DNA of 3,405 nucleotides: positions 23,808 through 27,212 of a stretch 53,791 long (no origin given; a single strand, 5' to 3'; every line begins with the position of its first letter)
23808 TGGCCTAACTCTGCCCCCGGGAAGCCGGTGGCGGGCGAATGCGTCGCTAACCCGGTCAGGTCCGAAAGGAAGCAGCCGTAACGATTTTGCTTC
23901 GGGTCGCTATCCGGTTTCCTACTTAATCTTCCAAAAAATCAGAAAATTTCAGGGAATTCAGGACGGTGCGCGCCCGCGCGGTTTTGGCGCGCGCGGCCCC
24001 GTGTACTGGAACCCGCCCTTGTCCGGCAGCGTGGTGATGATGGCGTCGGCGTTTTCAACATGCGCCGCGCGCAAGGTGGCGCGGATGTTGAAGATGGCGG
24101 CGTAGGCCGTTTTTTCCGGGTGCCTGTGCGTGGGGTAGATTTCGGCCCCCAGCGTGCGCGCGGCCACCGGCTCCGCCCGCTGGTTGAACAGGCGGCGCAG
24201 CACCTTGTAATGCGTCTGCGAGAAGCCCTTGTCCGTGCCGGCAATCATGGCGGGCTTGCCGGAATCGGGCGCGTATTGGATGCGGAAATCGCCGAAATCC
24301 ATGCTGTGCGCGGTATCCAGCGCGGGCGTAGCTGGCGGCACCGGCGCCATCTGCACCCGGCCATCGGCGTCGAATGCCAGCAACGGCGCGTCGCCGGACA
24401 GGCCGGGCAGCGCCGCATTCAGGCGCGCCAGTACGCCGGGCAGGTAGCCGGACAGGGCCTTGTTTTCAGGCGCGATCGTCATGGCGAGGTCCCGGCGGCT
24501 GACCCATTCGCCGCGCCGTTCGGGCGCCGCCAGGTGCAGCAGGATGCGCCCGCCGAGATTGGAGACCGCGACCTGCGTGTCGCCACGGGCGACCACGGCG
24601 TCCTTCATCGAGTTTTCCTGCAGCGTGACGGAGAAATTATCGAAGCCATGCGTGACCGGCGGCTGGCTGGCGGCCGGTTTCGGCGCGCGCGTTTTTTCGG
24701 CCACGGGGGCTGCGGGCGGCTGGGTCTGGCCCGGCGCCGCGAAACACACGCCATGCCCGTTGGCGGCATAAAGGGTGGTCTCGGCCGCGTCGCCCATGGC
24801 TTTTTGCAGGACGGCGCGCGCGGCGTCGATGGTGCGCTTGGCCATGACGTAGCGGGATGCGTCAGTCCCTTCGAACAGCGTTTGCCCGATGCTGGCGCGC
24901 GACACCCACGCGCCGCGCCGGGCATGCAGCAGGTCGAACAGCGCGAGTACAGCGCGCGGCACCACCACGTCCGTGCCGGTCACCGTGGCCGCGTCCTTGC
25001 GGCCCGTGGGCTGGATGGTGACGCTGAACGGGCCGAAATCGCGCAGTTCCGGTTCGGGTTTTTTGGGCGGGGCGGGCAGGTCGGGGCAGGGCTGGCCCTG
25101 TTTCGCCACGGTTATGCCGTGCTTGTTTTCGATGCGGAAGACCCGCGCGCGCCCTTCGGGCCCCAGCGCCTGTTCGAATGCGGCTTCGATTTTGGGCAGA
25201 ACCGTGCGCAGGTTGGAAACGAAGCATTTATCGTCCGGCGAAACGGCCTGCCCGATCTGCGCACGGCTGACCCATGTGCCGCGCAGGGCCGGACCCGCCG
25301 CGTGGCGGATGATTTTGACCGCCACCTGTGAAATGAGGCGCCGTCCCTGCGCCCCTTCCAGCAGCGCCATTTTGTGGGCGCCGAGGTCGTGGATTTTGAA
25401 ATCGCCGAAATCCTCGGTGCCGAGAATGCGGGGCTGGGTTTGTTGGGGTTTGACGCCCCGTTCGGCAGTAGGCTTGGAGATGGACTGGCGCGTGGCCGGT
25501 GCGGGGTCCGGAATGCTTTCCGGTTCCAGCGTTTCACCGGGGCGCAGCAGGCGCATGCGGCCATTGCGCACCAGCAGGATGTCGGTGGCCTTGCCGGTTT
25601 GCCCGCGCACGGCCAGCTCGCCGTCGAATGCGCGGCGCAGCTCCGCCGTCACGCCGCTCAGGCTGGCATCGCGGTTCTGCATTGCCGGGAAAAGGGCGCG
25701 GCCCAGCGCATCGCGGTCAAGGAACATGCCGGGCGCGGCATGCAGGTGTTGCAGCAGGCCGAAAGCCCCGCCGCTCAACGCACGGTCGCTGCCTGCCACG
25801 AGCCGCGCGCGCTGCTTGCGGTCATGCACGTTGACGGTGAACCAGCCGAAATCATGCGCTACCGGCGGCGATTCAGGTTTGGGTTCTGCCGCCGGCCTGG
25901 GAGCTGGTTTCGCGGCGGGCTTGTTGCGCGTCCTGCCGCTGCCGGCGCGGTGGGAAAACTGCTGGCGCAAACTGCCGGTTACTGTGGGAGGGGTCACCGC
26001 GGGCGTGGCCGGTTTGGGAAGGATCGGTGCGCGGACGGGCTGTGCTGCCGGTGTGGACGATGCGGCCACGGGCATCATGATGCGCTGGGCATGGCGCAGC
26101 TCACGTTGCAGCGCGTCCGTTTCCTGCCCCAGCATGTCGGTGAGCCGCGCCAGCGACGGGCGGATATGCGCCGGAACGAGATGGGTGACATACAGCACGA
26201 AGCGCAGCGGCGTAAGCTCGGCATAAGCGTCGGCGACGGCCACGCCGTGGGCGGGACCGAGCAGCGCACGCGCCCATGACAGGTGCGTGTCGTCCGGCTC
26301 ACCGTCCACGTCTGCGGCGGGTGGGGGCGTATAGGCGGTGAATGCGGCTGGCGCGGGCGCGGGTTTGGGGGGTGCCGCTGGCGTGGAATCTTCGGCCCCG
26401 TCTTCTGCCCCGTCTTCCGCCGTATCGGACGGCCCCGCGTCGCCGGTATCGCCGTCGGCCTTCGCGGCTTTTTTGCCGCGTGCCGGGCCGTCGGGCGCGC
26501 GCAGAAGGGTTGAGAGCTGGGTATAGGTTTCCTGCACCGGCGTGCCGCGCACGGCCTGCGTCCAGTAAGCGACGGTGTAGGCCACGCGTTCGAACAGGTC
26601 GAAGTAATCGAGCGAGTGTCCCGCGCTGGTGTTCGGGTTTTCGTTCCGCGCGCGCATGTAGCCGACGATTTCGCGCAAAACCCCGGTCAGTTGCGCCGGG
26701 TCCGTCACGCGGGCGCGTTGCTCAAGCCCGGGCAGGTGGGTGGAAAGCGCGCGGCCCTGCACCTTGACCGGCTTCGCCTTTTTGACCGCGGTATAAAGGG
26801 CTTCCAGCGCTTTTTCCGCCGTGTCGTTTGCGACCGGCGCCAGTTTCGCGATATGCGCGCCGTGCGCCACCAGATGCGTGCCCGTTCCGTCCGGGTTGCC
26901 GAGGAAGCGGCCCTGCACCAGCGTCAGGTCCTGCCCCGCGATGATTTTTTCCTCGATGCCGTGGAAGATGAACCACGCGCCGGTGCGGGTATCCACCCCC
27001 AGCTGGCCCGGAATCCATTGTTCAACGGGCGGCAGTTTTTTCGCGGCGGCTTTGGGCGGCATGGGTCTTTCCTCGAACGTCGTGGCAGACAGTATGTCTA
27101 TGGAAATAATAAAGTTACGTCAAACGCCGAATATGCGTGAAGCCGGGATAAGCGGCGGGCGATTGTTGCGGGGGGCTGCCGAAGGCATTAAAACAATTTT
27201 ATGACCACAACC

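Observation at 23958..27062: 1034-aa protein with five tandem OmpR/PhoB-type winged-helix modules and no receiver domain, between ffs and dnaX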

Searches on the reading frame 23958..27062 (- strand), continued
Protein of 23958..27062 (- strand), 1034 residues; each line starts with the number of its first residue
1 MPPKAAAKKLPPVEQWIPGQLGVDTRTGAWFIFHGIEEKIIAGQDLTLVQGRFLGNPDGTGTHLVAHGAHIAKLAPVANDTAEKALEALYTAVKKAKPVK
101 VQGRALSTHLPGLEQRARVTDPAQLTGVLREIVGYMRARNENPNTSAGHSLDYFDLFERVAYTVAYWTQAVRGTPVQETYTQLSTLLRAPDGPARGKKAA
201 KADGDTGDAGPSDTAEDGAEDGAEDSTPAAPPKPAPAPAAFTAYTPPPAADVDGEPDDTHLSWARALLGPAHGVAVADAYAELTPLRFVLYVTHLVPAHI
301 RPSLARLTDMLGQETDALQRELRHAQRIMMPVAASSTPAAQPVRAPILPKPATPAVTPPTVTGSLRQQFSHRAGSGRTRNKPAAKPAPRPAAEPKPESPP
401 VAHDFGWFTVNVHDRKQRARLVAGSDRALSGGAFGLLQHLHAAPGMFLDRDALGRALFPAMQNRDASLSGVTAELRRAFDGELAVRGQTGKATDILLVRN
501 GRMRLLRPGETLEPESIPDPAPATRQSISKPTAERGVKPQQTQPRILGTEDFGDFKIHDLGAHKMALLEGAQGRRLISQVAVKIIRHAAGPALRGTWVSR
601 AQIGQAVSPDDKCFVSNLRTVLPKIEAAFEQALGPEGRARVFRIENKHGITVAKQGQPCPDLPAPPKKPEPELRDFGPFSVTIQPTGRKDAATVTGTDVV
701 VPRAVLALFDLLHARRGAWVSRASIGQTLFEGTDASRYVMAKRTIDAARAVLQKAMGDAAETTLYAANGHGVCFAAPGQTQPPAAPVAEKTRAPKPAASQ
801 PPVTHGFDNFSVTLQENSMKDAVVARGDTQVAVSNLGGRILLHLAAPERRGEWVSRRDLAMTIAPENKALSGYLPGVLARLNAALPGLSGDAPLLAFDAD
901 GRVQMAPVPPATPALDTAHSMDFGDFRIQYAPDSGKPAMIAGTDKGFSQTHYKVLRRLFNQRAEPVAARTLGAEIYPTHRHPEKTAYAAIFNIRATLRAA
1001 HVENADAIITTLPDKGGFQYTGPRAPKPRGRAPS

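Call 74: find_encoding_contigs(protein=P0021, flank=8000, max_places=2)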
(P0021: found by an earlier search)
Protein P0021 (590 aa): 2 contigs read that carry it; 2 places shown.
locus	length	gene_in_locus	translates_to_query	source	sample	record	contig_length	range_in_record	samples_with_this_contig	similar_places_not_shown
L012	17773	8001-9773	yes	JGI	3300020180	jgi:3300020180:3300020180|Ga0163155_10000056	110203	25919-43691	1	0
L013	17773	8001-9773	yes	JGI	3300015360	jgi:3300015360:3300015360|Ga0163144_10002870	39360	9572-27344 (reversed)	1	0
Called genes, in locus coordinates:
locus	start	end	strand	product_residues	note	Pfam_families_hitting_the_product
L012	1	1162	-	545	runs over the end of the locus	PF07940:Hepar_II_III_C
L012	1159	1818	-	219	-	PF00834:Ribul_P_3_epim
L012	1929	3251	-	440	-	PF01029:NusB, PF01189:Methyltr_RsmB-F, PF01728:FtsJ (weak), PF03602:Cons_hypoth95 (weak), PF13649:Methyltransf_25 (faint)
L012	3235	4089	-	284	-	PF01435:Peptidase_M48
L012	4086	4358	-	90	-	PF01817:CM_2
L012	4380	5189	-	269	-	PF03372:Exo_endo_phos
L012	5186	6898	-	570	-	PF05496:RuvB_N (weak), PF13177:DNA_pol3_delta2, PF13191:AAA_16 (weak), PF13604:AAA_30 (weak), PF00004:AAA, PF22608:DNAX_ATPase_lid, PF12169:DNA_pol3_gamma3, PF12362:DUF3646, +2 more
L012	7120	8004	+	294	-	-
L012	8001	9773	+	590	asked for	PF00486:Trans_reg_C (faint)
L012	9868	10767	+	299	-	-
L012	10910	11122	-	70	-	-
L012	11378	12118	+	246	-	PF12570:DUF3750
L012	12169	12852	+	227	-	-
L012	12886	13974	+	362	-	PF01594:AI-2E_transport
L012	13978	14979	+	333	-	PF02547:Queuosine_synth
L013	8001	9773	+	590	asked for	PF00486:Trans_reg_C (faint)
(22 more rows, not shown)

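Call 75: find_encoding_contigs(protein=P0013, flank=8000, max_places=2)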
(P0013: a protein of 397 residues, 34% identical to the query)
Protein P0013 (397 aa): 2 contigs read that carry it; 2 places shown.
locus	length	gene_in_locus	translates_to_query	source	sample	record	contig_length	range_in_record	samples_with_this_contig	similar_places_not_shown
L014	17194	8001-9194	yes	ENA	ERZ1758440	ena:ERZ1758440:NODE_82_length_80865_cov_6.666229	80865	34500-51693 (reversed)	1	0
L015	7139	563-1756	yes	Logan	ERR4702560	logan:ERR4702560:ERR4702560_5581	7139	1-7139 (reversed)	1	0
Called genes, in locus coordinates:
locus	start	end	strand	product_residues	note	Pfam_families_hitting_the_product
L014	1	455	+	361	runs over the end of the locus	-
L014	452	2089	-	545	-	PF07940:Hepar_II_III_C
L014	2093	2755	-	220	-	PF00834:Ribul_P_3_epim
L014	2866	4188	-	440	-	PF01029:NusB, PF01189:Methyltr_RsmB-F, PF03602:Cons_hypoth95 (faint)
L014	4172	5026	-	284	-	PF01435:Peptidase_M48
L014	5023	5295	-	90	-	PF01817:CM_2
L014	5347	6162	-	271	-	PF03372:Exo_endo_phos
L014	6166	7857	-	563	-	PF05496:RuvB_N (weak), PF13177:DNA_pol3_delta2, PF13191:AAA_16 (faint), PF00004:AAA, PF13401:AAA_22 (weak), PF22608:DNAX_ATPase_lid, PF12169:DNA_pol3_gamma3, PF12362:DUF3646, +1 more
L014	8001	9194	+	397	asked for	PF00486:Trans_reg_C (weak)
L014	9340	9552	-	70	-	-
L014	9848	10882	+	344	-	PF00106:adh_short (faint), PF01073:3Beta_HSD, PF01370:Epimerase, PF02719:Polysacc_synt_2, PF04321:RmlD_sub_bind, PF13460:NAD_binding_10 (weak), PF16363:GDP_Man_Dehyd, PF07993:NAD_binding_4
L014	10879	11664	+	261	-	PF00483:NTP_transferase, PF12804:NTP_transf_3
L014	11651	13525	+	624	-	-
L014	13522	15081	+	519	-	PF05523:FdtA, PF01041:DegT_DnrJ_EryC1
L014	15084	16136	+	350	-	-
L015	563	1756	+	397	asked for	PF00486:Trans_reg_C (weak)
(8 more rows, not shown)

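Call 89: search_protein_families(library=padloc, proteins=[P0001, P0002, P0004, P0008, P0012], max_evalue=0.1)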
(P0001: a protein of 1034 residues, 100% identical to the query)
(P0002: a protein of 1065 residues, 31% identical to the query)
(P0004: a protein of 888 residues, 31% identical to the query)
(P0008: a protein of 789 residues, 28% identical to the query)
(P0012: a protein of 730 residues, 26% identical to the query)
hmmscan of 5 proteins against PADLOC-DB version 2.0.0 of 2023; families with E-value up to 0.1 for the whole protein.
P0001 (1034 aa): 0 families

P0002 (1065 aa): 0 families

P0004 (888 aa): 0 families

P0008 (789 aa): 0 families

P0012 (730 aa): 0 families
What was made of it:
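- On Known anti-phage defence systems (PADLOC): No hit for P0001, P0002, P0004, P0008 or P0012 at E<0.1 (call 89).
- No match to known defence systems (call 89).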

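Call 94: list_cluster_members(proteins=[P0011, P0013, P0014, P0015, P0016, P0001])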
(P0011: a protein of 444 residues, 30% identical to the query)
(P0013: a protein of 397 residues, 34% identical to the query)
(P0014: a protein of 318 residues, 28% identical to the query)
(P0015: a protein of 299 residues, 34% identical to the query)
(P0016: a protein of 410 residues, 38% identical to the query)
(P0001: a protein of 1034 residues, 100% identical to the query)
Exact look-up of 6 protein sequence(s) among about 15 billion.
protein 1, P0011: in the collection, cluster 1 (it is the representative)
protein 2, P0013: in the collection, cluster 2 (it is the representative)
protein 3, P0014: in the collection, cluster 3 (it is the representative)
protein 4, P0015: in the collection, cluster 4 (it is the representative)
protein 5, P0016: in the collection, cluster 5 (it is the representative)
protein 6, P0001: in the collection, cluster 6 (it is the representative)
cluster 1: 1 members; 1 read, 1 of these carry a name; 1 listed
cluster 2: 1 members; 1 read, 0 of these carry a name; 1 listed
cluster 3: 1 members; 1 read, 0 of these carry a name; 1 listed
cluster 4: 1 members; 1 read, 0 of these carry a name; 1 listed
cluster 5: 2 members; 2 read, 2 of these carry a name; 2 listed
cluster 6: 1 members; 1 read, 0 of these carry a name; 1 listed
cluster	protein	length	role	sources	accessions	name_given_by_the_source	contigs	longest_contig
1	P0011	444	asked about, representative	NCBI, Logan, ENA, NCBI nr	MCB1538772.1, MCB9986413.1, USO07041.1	MAG: hypothetical protein H6865_02120 [Rhodospirillales bacterium] | hypothetical protein [Alphaproteobacteria bacterium]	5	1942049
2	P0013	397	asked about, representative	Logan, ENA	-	-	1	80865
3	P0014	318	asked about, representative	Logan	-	-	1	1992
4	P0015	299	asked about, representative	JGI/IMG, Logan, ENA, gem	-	-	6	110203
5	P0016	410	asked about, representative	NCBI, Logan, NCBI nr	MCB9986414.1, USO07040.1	MAG: hypothetical protein H6865_02125 [Rhodospirillales bacterium] | hypothetical protein [Rhodospirillales bacterium]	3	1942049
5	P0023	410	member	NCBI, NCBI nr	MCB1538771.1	MAG: hypothetical protein KDJ49_07375 [Alphaproteobacteria bacterium] | hypothetical protein [Alphaproteobacteria bacterium]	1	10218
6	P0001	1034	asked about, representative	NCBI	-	-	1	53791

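Call 95: find_encoding_contigs(protein=P0011, flank=6000, max_places=1)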
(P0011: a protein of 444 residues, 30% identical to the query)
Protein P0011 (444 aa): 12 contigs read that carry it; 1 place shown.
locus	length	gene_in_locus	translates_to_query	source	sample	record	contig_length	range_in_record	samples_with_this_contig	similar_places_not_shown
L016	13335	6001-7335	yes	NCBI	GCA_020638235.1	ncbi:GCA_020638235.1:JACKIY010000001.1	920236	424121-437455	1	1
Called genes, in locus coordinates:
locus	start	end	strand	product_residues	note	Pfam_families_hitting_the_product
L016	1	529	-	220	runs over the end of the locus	PF00834:Ribul_P_3_epim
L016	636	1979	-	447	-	PF01029:NusB, PF01189:Methyltr_RsmB-F, PF01728:FtsJ (weak), PF09445:Methyltransf_15 (faint), PF13649:Methyltransf_25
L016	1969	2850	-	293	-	PF01435:Peptidase_M48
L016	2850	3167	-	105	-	PF01817:CM_2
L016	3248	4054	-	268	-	PF03372:Exo_endo_phos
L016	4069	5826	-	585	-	PF13604:AAA_30 (weak), PF05496:RuvB_N (weak), PF13177:DNA_pol3_delta2, PF13191:AAA_16 (weak), PF00004:AAA, PF22608:DNAX_ATPase_lid, PF12169:DNA_pol3_gamma3, PF12362:DUF3646, +2 more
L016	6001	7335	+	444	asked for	-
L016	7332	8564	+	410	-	-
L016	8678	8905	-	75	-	-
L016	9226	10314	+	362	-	PF01594:AI-2E_transport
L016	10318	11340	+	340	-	PF02547:Queuosine_synth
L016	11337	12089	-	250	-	-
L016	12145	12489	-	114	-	-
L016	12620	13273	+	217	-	PF01381:HTH_3 (weak)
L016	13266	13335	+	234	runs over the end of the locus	PF16715:CDPS (weak)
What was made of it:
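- In GCA_020638235.1 they are split into adjacent genes, P0011 (N-terminal domain only) and P0016 (wHTH) (calls 94, 95). Some relatives have the locus split into 2-3 ORFs (calls 74, 95).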

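Call 96: find_encoding_contigs(protein=P0012, flank=6000, max_places=1)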
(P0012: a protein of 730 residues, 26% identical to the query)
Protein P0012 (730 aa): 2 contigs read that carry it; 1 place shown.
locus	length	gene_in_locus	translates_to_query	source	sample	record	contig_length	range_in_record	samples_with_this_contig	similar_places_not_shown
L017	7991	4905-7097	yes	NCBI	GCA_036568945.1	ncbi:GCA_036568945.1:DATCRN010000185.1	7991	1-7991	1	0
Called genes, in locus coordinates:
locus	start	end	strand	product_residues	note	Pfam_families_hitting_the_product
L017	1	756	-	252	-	PF01029:NusB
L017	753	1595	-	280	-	PF01435:Peptidase_M48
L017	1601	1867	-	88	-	PF01817:CM_2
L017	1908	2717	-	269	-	PF03372:Exo_endo_phos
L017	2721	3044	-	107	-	PF02575:YbaB_DNA_bd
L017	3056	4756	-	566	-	PF05496:RuvB_N (faint), PF13177:DNA_pol3_delta2, PF13191:AAA_16 (weak), PF00004:AAA, PF13401:AAA_22, PF22608:DNAX_ATPase_lid, PF12169:DNA_pol3_gamma3, PF12362:DUF3646, +2 more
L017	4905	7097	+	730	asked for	-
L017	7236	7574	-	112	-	-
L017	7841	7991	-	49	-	PF01035:DNA_binding_1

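Call 100: search_dna_similar(query=P0001, collection=plasmids, mode=protein, max_evalue=0.001, max_rows=10)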
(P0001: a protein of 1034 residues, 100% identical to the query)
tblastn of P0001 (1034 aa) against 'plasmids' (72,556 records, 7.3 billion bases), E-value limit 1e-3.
No match.

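Call 101: search_dna_similar(query=P0001, collection=phages, mode=protein, max_evalue=0.001, max_rows=10)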
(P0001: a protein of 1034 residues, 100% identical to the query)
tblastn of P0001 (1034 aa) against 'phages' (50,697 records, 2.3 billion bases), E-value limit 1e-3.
No match.
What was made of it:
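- No homologues on plasmids or phages (calls 100, 101).
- Tried and rejected: Mobile-element or defence origin: PADLOC gave no hit (call 89). tblastn against plasmids and phages gave no match (calls 100, 101).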

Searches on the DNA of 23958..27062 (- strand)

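Call 76: search_rna_families(sources=[L001, L005, L007, L009, L012, L014], threshold=gathering)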
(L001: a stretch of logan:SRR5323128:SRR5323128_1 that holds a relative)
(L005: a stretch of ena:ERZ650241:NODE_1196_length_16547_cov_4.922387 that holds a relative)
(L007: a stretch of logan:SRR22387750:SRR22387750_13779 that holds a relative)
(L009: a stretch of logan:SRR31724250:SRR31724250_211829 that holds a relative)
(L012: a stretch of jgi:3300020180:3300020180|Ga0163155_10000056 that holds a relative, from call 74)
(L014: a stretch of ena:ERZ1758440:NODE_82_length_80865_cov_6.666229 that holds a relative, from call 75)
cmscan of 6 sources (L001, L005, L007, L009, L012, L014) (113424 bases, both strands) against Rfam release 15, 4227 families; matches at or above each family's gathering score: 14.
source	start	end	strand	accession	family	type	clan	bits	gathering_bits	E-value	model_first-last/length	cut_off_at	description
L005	4269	4340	+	RF00005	tRNA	Gene; tRNA;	CL00001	73.5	29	5.9e-14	1-71/71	no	tRNA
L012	11269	11340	+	RF00005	tRNA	Gene; tRNA;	CL00001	73.5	29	5.9e-14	1-71/71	no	tRNA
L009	11152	11223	+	RF00005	tRNA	Gene; tRNA;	CL00001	73.1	29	7.6e-14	1-71/71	no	tRNA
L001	13335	13406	+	RF00005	tRNA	Gene; tRNA;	CL00001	72.4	29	1.2e-13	1-71/71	no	tRNA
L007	12876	12947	+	RF00005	tRNA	Gene; tRNA;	CL00001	72.4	29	1.2e-13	1-71/71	no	tRNA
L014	9710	9781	+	RF00005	tRNA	Gene; tRNA;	CL00001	72.4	29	1.2e-13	1-71/71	no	tRNA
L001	22229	22302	-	RF00005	tRNA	Gene; tRNA;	CL00001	67.3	29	3e-12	1-71/71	no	tRNA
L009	18510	18580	-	RF00005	tRNA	Gene; tRNA;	CL00001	53.4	29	2.1e-08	4-71/71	5'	tRNA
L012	10768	10862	-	RF00169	Bacteria_small_SRP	Gene;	CL00003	52.3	40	2.7e-08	1-97/97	no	Bacterial small signal recognition particle RNA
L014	9203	9297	-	RF00169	Bacteria_small_SRP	Gene;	CL00003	52.3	40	2.7e-08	1-97/97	no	Bacterial small signal recognition particle RNA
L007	12686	12782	-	RF00169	Bacteria_small_SRP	Gene;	CL00003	51.6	40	4.2e-08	1-97/97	no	Bacterial small signal recognition particle RNA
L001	13145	13241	-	RF00169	Bacteria_small_SRP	Gene;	CL00003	51.3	40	5.3e-08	1-97/97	no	Bacterial small signal recognition particle RNA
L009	10949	11044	-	RF00169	Bacteria_small_SRP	Gene;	CL00003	51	40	6.5e-08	1-97/97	no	Bacterial small signal recognition particle RNA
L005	4079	4174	-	RF00169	Bacteria_small_SRP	Gene;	CL00003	50.1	40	1.2e-07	1-97/97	no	Bacterial small signal recognition particle RNA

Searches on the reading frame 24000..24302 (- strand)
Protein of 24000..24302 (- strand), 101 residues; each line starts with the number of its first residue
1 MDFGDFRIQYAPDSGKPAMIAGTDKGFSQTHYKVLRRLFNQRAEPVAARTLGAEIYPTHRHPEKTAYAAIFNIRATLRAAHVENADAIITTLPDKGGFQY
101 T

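Call 8: search_protein_families(library=pfam, proteins=[window:24000-24302:-], max_evalue=10)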
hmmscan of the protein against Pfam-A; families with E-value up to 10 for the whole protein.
seq(101 aa): 3 families
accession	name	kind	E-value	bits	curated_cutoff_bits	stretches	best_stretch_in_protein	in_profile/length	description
PF00486.34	Trans_reg_C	-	0.024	15.2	26.2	1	27-96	6-74/77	Transcriptional regulatory protein, C terminal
PF02254.24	TrkA_N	-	0.14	12.9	23.8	1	74-95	52-73/116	TrkA-N domain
PF00107.32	ADH_zinc_N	-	0.16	12.4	31.8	1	47-100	9-61/129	Zinc-binding dehydrogenase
